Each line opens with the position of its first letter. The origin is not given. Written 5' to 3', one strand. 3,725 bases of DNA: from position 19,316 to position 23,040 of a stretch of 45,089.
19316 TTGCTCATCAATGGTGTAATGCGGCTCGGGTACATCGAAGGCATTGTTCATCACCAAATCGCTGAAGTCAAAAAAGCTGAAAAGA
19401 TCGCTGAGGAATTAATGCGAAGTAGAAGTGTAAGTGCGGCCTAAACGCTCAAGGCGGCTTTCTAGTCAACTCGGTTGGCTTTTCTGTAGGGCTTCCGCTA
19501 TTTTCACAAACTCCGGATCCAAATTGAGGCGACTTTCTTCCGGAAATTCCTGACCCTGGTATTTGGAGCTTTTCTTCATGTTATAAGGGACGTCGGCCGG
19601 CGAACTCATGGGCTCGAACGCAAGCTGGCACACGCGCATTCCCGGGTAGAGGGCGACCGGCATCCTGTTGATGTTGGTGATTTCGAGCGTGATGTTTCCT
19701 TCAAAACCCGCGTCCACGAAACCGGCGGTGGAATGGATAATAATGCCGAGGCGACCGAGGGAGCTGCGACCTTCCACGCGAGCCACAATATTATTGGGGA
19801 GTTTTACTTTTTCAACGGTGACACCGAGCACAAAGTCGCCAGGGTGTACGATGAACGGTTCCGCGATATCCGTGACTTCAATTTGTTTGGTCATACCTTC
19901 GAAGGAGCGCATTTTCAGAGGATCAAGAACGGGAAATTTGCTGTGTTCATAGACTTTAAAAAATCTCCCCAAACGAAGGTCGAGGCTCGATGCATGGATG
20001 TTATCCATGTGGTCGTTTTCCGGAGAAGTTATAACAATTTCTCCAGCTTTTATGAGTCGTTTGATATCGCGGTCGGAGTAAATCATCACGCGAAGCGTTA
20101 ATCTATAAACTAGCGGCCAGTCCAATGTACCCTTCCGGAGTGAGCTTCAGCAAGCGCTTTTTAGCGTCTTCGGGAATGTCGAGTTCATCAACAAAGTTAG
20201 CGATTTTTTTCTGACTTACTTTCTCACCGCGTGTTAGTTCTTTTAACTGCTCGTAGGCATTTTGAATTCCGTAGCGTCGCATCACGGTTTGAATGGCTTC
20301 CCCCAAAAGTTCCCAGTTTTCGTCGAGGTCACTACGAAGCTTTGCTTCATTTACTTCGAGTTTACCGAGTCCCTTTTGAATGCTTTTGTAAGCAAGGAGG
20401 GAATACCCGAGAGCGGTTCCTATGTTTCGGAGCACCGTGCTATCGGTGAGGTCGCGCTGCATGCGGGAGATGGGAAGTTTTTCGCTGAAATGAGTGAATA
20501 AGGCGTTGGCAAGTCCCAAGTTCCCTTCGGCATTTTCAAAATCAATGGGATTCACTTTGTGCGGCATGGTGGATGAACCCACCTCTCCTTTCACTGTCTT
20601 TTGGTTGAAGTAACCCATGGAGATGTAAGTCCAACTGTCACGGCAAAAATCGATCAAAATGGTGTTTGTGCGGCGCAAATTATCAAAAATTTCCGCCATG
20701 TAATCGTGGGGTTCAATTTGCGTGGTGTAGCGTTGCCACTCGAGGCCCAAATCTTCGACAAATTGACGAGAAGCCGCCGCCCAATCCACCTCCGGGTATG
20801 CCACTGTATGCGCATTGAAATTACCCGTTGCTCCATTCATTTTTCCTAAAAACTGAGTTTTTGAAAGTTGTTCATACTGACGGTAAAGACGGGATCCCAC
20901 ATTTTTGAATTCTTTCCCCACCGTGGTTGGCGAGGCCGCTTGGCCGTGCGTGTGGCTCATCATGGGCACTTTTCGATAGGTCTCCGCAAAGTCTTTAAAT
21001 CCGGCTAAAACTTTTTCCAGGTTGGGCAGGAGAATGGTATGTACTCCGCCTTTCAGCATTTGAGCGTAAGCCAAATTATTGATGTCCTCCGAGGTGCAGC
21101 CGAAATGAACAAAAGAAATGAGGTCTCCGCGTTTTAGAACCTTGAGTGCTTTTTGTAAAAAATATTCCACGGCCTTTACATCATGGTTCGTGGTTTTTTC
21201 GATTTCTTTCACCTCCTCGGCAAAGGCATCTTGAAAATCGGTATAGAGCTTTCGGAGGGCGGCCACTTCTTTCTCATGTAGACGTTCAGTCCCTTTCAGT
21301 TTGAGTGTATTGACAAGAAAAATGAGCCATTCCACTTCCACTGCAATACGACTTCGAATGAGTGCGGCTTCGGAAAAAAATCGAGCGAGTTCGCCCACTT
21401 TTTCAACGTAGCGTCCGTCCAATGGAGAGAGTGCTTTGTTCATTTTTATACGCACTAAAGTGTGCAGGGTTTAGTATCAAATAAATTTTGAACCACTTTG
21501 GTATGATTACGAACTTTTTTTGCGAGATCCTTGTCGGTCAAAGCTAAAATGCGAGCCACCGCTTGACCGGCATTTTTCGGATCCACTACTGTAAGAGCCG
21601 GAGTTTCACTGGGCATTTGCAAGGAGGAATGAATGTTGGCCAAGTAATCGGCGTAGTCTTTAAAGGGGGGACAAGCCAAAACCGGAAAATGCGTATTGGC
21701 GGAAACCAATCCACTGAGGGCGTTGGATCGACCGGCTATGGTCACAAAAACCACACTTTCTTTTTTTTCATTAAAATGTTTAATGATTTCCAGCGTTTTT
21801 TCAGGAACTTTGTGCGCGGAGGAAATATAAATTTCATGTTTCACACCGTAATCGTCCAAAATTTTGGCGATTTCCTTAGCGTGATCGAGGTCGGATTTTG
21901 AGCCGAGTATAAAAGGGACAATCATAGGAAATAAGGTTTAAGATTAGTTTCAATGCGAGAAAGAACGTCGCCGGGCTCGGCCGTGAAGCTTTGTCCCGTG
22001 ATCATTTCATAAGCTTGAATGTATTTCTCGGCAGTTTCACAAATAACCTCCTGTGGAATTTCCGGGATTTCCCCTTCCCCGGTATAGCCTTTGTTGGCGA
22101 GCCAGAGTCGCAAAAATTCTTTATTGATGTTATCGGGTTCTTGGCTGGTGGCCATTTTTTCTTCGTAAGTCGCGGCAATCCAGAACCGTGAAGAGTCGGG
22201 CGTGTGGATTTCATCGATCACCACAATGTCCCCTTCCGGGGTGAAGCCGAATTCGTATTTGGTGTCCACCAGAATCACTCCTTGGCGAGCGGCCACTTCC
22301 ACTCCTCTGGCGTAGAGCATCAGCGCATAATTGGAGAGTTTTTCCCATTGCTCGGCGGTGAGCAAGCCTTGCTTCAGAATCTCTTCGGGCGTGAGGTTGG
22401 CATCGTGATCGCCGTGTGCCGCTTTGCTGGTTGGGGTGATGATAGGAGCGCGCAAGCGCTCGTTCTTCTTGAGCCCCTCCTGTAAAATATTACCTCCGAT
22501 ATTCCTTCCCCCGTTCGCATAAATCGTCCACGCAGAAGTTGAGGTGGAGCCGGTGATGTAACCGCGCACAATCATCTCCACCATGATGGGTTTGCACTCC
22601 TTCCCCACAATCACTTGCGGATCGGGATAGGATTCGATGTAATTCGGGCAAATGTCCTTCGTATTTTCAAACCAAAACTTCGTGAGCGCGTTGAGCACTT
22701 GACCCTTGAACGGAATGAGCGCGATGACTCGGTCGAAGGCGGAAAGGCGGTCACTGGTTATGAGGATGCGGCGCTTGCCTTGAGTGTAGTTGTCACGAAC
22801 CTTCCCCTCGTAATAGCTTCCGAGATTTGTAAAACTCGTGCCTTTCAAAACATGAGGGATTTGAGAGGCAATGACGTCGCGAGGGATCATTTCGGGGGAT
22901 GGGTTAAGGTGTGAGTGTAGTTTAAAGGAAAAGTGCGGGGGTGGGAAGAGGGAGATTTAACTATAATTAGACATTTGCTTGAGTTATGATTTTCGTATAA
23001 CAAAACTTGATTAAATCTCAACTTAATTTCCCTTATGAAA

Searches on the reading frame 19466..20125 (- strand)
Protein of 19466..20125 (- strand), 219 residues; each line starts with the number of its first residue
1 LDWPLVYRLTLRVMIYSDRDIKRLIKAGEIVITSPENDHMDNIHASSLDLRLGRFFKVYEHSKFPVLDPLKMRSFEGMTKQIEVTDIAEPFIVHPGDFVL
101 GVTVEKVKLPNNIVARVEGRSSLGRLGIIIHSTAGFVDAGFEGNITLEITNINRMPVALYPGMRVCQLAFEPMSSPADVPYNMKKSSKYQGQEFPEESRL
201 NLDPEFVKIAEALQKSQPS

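Call 52: search_protein_families(library=pfam, proteins=[window:19466-20125:-], max_evalue=0.001)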
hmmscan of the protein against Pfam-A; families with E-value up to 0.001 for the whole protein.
window:19466-20125:- (219 aa): 4 families
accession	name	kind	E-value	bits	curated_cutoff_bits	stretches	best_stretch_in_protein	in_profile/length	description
PF22769.1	DCD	-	3.1e-48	164.2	27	1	15-172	1-152/153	dCTP deaminase-like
PF00692.24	dUTPase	-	5.6e-11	42.8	22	1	89-182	22-113/129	dUTPase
PF06559.16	DCD_N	-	7.4e-10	39.4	21.4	1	15-171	4-161/164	2'-deoxycytidine 5'-triphosphate deaminase (DCD) N-terminal domain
PF22569.1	DCD_C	-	5.7e-09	36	22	1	60-193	48-185/192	2'-deoxycytidine 5'-triphosphate deaminase (DCD), C-terminal domain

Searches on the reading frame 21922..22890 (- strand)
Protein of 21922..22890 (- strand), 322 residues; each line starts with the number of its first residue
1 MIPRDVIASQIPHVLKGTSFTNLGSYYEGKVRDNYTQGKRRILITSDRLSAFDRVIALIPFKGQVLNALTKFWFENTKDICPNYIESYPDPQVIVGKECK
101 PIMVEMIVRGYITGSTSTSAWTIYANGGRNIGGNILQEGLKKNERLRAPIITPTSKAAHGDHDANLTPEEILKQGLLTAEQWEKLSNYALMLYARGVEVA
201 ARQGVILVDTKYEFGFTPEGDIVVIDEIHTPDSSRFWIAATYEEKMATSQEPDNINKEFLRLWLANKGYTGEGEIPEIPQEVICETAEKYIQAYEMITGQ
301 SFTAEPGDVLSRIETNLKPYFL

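Call 38: find_related_loci(query=window:21922-22890:-, collection=metagenome_contigs, flank=10000)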
Query window:21922-22890:- (322 aa) in metagenome_contigs; peptide patterns used: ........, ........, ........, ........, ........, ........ (x = any residue, [..] = any of these).
158 stretches matched a pattern; 55 encode a relative of the query (tblastn E <= 1e-3); 55 distinct loci.
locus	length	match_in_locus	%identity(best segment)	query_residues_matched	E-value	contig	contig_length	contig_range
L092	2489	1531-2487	87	1-319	0e+0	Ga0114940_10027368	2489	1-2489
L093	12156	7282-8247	79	1-322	2e-178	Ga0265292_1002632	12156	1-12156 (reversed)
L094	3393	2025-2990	79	1-322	0e+0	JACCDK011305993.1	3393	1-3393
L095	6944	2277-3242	80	1-322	3e-177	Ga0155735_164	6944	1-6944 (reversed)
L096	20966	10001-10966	77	1-322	1e-172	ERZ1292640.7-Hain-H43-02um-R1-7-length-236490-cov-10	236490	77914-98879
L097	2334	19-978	75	1-320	0e+0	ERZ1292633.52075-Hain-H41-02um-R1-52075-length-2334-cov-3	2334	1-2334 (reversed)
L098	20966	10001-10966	75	1-322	2e-169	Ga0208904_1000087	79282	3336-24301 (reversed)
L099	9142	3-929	80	14-322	6e-169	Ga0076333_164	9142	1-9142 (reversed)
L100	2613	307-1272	75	1-322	5e-178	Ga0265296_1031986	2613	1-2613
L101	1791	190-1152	69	1-321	4e-167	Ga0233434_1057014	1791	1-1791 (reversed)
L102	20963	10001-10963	72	1-321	2e-153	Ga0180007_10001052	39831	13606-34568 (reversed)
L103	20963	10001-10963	69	1-321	3e-154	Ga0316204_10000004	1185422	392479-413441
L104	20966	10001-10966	67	1-321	4e-149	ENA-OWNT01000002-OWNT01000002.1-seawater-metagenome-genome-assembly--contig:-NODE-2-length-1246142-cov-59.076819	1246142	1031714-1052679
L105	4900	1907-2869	61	1-321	1e-137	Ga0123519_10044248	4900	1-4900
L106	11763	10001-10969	61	1-321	3e-136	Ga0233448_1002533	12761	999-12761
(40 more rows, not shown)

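Call 68: search_protein_families(library=pfam, proteins=[L095:398-1417:+, L096:7422-8270:+], max_evalue=0.01)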
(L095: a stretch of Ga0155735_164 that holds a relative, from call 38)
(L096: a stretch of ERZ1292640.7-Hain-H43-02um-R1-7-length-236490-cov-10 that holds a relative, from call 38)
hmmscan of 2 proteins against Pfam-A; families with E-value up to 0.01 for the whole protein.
L095:398-1417:+ (339 aa): 1 family
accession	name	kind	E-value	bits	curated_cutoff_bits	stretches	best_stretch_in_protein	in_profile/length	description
PF13310.11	Virulence_RhuM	-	3.6e-104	348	33.7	1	63-308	1-249/252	Virulence protein RhuM family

L096:7422-8270:+ (282 aa): 0 families

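Call 69: search_protein_families(library=padloc, proteins=[L095:398-1417:+], max_evalue=0.01)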
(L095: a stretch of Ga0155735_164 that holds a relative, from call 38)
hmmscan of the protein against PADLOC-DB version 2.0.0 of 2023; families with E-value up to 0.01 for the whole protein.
L095:398-1417:+ (339 aa): 42 families (the best 25 are shown)
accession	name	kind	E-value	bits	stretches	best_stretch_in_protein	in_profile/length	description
PDLC04853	PDC-S05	-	2.3e-136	452.4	1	1-329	1-332/336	-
PDLC04851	PDC-S05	-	8e-135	447.3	1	3-327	8-339/342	-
PDLC04852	PDC-S05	-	4.8e-128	424.9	1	4-332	10-342/346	-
PDLC04843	PDC-S05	-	4.7e-126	418.5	1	3-328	4-328/330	-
PDLC04868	PDC-S05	-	5e-121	401.9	1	4-327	5-334/335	-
PDLC04871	PDC-S05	-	4.3e-117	389.8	1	4-325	130-459/468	-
PDLC04864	PDC-S05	-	5.4e-106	351.9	1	60-331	2-275/277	-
PDLC04870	PDC-S05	-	2.6e-92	306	1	2-204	6-209/214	-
PDLC04876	PDC-S05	-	4.8e-68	226.3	1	3-164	6-171/174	-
PDLC04858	PDC-S05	-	1.2e-51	172.1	1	1-131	1-131/138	-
PDLC04854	PDC-S05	-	1.2e-49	166.9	1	1-188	1-193/212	-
PDLC04964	PDC-S23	-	2.1e-49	166.5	1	4-199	3-204/331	-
PDLC04872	PDC-S05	-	2.2e-49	165.1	1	1-134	1-137/152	-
PDLC04965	PDC-S23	-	3e-49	166.2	1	1-203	1-209/327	-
PDLC04873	PDC-S05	-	1.2e-42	143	1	6-116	3-113/116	-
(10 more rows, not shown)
